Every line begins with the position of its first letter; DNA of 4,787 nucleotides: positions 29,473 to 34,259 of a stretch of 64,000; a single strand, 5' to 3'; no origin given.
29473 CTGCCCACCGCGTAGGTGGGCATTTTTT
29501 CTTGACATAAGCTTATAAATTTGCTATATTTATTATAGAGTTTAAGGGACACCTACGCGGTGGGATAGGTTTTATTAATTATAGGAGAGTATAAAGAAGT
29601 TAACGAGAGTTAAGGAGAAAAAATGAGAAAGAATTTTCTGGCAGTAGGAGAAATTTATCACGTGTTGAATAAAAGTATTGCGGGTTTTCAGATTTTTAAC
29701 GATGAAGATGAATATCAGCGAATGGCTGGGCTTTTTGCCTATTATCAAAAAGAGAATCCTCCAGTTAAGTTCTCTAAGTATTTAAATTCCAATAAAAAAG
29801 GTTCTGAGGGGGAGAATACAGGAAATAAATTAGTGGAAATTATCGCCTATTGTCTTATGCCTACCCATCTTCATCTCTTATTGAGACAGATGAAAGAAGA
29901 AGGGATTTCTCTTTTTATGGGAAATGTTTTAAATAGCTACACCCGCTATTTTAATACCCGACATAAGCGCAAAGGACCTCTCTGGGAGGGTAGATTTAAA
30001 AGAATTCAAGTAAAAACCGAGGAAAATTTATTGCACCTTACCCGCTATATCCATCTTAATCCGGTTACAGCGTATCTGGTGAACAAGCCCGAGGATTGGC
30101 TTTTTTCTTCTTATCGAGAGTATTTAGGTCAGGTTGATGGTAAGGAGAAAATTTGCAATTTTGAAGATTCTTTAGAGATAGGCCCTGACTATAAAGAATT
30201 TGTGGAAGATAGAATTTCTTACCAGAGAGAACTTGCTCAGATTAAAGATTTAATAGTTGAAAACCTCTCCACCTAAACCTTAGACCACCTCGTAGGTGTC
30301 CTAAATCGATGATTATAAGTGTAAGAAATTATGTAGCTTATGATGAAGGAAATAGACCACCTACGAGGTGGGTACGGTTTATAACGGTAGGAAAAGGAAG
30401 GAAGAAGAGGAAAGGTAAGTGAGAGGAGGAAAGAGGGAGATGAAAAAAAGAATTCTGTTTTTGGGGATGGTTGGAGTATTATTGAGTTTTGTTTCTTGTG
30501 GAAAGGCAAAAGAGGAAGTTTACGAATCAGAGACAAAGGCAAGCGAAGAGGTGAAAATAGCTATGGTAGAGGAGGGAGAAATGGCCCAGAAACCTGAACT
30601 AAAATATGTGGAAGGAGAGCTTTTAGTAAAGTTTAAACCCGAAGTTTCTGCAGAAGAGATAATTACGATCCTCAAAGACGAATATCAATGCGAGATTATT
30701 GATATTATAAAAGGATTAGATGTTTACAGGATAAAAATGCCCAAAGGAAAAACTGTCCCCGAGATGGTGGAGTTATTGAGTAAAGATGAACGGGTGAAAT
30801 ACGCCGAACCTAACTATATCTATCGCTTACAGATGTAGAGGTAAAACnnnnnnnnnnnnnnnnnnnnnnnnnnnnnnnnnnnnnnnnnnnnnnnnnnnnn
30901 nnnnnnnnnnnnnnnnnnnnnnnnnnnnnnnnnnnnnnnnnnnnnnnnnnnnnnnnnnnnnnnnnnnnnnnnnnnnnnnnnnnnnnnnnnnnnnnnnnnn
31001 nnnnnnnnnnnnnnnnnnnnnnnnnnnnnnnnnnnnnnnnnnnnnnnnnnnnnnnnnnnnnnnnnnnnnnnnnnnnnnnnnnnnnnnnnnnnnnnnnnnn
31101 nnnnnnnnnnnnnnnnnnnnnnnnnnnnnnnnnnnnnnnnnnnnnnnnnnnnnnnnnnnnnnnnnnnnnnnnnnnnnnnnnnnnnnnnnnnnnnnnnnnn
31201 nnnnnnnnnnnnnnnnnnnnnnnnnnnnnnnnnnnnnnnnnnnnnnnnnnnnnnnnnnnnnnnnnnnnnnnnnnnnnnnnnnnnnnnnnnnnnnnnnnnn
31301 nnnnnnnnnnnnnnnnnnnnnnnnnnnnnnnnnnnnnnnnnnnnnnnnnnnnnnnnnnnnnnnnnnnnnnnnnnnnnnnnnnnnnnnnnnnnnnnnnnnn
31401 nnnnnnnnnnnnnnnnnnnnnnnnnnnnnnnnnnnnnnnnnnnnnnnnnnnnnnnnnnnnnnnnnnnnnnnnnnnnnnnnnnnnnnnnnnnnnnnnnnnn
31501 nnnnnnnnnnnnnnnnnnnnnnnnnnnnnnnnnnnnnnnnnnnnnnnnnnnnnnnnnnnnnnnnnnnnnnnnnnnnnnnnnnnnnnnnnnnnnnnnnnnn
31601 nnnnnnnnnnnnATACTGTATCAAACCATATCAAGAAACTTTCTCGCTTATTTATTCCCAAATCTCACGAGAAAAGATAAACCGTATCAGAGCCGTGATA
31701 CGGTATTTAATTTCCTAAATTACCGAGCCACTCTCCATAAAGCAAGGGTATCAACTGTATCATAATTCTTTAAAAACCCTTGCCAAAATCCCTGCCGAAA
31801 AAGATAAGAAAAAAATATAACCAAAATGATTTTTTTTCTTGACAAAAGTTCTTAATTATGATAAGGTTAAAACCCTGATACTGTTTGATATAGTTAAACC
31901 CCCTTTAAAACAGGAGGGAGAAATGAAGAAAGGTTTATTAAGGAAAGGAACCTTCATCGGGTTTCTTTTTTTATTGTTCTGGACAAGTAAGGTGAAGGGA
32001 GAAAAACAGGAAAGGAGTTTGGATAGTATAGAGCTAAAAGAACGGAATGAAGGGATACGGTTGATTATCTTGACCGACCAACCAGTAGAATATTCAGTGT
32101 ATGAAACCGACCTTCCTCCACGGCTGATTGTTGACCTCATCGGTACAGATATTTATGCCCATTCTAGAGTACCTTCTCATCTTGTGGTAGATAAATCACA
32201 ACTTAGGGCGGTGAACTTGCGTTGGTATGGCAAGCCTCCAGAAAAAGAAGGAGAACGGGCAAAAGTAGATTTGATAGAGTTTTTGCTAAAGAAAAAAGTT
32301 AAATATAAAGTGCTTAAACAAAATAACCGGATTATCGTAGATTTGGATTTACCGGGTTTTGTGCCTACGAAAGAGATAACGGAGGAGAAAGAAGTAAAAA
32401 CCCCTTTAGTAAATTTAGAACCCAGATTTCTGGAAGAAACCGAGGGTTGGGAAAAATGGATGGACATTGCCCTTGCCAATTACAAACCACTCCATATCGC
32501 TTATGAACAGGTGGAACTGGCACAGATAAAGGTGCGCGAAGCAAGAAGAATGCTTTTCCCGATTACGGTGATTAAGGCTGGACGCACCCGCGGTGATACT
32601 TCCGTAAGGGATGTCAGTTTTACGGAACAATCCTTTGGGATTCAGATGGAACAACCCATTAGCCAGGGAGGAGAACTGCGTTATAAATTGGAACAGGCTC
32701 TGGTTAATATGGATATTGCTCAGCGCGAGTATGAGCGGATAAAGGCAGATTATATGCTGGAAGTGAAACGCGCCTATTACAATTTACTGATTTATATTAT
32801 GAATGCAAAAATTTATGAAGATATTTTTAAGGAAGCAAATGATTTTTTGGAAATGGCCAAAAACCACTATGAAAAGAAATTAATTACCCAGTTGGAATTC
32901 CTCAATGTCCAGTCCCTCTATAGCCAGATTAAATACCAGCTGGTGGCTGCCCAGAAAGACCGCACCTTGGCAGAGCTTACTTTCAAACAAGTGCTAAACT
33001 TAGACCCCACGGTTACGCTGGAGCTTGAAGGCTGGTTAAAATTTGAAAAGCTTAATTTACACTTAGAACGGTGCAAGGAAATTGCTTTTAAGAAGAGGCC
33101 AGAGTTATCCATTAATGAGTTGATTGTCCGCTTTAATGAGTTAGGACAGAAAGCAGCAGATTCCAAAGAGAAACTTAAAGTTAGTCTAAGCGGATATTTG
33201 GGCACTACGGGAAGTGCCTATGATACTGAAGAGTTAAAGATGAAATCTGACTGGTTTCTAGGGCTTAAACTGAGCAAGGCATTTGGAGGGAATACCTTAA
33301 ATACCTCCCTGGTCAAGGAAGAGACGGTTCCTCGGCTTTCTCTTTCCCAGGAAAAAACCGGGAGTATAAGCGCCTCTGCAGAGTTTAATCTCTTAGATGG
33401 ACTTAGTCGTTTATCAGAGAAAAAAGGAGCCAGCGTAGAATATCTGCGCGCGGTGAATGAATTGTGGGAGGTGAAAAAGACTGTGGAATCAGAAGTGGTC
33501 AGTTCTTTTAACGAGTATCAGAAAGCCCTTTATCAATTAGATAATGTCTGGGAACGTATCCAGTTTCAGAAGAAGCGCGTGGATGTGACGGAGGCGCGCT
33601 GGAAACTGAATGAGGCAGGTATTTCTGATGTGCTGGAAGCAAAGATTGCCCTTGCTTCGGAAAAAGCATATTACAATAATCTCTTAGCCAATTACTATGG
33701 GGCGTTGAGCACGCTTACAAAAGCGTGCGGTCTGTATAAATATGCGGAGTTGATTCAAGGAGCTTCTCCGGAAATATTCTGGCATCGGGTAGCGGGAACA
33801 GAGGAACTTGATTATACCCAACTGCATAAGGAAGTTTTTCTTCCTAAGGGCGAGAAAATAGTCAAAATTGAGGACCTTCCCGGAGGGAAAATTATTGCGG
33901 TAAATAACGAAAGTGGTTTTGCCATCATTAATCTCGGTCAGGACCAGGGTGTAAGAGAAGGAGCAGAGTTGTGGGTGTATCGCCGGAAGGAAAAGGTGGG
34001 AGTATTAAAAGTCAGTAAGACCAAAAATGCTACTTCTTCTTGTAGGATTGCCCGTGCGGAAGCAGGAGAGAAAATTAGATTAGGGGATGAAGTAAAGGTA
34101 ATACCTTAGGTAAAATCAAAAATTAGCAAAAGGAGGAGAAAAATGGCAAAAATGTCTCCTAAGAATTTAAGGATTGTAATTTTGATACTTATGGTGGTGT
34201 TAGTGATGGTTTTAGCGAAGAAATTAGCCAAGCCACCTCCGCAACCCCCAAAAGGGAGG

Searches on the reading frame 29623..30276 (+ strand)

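Call 11: search_protein_families(library=pfam, proteins=[window:29623-30276:+], max_evalue=0.001)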
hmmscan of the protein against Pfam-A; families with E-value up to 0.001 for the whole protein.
window:29623-30276:+ (217 aa): 1 family
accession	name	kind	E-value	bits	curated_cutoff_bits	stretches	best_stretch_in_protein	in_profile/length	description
PF01797.21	Y1_Tnp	-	3.8e-08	33.9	23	1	68-144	38-119/121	Transposase IS200 like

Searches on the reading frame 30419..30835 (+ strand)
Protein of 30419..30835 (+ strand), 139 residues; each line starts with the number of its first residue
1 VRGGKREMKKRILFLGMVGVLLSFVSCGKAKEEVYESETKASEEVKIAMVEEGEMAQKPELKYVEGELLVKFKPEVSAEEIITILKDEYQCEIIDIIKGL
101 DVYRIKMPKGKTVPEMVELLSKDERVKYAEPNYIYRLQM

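Call 89: search_protein_families(library=pfam, proteins=[window:30419-30835:+], max_evalue=0.1)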
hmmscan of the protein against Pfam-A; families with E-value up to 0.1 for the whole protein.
window:30419-30835:+ (139 aa): 1 family
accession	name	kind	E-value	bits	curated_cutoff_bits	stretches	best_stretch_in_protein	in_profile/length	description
PF22148.1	Fervidolysin_NPro-like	-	2.3e-16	60.4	21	1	54-132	6-81/81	Fervidolysin N-terminal prodomain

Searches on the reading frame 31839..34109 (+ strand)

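Call 12: search_protein_families(library=pfam, proteins=[window:31839-34109:+], max_evalue=0.001)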
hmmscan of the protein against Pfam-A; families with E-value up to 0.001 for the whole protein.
window:31839-34109:+ (756 aa): 2 families
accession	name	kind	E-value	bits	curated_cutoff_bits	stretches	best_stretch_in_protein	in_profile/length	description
PF02321.23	OEP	-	7.4e-37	127.4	22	2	205-387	2-187/187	Outer membrane efflux protein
PF11741.13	AMIN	-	0.00055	20.4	20.5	0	64-107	2-45/101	AMIN domain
